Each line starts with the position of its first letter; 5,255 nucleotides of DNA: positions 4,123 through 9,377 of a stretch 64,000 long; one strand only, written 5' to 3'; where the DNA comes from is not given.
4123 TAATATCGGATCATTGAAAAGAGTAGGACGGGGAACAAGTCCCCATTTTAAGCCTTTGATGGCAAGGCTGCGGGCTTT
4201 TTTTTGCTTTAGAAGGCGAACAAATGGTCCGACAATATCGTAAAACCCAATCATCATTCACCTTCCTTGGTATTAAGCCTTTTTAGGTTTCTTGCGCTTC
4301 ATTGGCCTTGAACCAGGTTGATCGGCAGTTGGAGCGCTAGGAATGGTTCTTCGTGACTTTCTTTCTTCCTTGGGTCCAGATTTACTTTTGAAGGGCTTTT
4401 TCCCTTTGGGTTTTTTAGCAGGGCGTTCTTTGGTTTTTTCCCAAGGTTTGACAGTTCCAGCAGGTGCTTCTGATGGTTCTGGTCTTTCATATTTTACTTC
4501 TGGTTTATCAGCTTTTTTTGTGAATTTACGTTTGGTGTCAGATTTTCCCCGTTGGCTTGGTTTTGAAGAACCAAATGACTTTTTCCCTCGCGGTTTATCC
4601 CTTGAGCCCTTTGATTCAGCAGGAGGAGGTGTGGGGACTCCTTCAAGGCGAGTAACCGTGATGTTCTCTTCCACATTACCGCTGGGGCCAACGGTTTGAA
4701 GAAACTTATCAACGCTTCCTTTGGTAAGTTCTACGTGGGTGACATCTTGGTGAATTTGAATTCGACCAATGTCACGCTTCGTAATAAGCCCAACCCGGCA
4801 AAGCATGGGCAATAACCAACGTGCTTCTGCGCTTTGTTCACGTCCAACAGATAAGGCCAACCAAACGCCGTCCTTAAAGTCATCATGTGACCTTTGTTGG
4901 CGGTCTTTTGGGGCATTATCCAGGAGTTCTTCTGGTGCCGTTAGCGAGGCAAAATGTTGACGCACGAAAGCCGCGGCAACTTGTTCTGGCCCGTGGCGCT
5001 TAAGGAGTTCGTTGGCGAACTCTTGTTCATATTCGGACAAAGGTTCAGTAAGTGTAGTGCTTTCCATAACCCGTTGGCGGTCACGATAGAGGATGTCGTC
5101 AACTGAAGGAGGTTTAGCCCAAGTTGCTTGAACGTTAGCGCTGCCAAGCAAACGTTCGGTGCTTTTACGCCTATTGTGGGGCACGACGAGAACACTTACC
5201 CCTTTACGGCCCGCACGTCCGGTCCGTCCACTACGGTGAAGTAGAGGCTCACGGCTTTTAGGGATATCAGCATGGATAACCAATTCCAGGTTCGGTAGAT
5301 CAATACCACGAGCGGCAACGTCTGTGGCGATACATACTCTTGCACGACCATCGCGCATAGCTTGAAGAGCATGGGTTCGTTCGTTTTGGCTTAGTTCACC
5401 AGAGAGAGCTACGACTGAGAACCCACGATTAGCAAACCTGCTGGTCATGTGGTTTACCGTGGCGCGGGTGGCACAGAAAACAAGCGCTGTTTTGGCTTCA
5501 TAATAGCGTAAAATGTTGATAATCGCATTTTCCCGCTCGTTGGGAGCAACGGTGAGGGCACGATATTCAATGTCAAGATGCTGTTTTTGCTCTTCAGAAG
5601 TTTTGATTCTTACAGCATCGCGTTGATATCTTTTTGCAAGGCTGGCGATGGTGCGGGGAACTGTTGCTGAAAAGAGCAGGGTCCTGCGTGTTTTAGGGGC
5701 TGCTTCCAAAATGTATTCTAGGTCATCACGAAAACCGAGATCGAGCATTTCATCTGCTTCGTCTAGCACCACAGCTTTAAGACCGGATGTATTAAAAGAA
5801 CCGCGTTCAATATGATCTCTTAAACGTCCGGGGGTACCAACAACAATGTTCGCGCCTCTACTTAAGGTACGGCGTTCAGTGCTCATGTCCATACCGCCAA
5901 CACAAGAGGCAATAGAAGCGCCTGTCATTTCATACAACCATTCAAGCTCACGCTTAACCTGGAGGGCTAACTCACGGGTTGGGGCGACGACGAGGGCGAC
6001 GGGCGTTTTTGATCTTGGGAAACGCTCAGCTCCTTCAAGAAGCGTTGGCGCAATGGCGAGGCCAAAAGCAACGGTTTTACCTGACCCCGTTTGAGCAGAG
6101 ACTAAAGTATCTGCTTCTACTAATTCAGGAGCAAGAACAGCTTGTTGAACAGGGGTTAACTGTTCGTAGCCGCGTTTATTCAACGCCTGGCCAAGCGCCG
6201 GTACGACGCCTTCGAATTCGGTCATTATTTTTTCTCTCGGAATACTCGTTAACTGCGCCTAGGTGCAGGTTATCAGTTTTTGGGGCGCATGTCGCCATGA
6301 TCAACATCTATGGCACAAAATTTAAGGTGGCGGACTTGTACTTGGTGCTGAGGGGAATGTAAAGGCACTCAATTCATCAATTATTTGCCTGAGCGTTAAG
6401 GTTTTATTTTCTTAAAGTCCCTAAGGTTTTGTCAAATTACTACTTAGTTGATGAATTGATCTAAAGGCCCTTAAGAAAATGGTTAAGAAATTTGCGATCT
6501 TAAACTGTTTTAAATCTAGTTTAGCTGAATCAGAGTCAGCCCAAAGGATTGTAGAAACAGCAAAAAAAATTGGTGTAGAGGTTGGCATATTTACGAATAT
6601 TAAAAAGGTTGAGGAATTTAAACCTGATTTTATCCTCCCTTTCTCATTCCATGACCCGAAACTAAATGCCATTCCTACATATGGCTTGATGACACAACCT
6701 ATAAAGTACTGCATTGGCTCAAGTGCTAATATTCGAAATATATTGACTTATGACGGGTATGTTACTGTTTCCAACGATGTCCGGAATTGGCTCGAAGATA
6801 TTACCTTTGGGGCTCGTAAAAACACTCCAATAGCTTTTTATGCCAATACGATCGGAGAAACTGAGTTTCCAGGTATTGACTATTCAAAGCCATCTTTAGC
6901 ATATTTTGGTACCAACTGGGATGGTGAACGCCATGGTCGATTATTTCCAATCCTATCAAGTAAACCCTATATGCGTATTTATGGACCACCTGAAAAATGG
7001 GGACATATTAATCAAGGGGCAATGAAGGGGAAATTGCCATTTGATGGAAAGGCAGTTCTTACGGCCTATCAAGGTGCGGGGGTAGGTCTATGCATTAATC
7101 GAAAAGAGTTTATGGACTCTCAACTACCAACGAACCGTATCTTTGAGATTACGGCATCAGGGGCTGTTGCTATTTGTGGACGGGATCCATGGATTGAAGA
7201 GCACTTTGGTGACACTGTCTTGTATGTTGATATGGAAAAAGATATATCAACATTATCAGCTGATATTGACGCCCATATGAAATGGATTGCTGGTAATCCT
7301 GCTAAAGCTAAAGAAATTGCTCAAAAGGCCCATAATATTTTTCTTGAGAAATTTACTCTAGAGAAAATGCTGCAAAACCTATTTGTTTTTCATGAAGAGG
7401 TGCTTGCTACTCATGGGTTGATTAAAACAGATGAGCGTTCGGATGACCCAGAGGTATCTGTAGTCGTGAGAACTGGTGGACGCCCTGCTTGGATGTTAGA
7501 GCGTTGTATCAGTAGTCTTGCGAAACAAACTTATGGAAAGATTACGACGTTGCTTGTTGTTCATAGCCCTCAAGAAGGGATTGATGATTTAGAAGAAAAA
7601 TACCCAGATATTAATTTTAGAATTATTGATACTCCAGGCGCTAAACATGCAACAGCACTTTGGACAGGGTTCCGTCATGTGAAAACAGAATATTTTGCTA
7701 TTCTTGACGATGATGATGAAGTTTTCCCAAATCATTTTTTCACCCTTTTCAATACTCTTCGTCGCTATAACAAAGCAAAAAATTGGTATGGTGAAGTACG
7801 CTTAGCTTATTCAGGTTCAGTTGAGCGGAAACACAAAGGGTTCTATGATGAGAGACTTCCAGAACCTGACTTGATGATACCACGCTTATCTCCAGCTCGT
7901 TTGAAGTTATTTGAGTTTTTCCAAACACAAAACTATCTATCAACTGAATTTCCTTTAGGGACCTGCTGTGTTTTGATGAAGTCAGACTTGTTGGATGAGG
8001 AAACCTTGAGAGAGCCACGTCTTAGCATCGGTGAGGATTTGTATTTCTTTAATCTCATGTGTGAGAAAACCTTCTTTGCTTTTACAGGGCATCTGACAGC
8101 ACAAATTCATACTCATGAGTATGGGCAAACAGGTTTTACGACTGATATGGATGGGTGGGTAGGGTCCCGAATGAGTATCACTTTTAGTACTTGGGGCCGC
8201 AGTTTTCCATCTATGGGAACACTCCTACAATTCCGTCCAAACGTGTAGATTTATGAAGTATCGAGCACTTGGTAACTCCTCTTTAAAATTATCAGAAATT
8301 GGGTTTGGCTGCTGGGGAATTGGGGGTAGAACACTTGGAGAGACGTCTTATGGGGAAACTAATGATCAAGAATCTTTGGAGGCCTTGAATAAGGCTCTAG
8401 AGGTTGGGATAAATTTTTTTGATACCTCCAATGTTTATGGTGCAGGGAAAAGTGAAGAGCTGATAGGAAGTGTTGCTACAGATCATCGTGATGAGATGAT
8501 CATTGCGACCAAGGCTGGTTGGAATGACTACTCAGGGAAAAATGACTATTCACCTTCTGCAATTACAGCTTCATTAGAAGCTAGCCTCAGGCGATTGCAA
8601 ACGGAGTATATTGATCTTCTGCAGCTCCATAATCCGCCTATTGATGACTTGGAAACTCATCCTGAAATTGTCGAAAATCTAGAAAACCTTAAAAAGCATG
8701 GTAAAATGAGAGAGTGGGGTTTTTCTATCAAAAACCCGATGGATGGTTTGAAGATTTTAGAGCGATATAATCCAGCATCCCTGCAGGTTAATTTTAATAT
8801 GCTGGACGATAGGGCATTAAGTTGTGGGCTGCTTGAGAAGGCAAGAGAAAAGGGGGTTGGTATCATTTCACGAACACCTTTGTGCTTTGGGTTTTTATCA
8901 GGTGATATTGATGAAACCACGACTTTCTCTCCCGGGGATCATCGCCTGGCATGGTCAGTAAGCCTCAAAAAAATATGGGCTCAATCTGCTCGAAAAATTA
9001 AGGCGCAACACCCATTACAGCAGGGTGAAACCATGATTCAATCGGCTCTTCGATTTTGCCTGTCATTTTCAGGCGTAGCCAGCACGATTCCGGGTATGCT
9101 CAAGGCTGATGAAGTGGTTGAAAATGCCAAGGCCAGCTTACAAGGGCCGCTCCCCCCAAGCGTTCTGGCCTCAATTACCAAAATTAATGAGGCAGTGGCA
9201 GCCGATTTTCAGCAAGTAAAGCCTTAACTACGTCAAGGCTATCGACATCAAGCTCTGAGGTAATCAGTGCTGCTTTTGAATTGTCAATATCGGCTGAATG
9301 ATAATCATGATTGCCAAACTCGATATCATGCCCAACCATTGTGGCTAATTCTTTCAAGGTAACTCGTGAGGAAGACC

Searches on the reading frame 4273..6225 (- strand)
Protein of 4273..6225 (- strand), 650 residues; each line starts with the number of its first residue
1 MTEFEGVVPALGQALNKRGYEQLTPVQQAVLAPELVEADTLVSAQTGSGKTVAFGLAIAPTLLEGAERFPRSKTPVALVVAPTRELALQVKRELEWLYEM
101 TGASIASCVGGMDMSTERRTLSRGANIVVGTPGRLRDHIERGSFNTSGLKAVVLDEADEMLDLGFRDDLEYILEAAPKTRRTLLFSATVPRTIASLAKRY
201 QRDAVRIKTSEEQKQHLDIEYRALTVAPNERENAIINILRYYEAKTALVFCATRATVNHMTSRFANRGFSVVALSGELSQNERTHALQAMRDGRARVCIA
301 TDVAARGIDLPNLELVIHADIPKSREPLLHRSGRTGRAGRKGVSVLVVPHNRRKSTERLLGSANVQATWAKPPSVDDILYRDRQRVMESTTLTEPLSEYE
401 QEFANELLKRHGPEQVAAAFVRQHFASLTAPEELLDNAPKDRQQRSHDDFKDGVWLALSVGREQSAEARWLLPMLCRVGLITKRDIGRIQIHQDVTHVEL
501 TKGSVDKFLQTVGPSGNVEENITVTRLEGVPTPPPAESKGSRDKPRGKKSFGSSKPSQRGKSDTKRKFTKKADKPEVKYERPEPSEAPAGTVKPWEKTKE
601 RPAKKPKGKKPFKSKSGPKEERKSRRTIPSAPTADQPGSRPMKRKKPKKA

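Call 34: search_protein_families(library=pfam, proteins=[window:4273-6225:-], max_evalue=0.00001)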
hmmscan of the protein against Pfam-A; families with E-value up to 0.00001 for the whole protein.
window:4273-6225:- (650 aa): 4 families
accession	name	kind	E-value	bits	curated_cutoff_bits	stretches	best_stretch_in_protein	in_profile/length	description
PF00270.35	DEAD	-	1.5e-45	155.4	26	1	24-194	1-165/167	DEAD/DEAH box helicase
PF00271.37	Helicase_C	-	3.5e-27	95.3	23.5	1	233-339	4-110/110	Helicase conserved C-terminal domain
PF03880.21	DbpA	-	3.4e-11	43.4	25.6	1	455-512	1-58/72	DbpA RNA binding domain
PF04851.21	ResIII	-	1.3e-06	28.9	22.5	1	37-190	23-163/164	Type III restriction enzyme, res subunit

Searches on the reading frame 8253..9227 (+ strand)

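Call 65: search_protein_families(library=pfam, proteins=[window:8253-9227:+], max_evalue=0.0001)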
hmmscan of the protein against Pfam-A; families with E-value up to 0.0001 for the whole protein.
window:8253-9227:+ (324 aa): 1 family
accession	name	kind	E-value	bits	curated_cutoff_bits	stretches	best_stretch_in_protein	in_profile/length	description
PF00248.27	Aldo_ket_red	-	1.2e-57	195.7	24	1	15-313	1-291/291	Aldo/keto reductase family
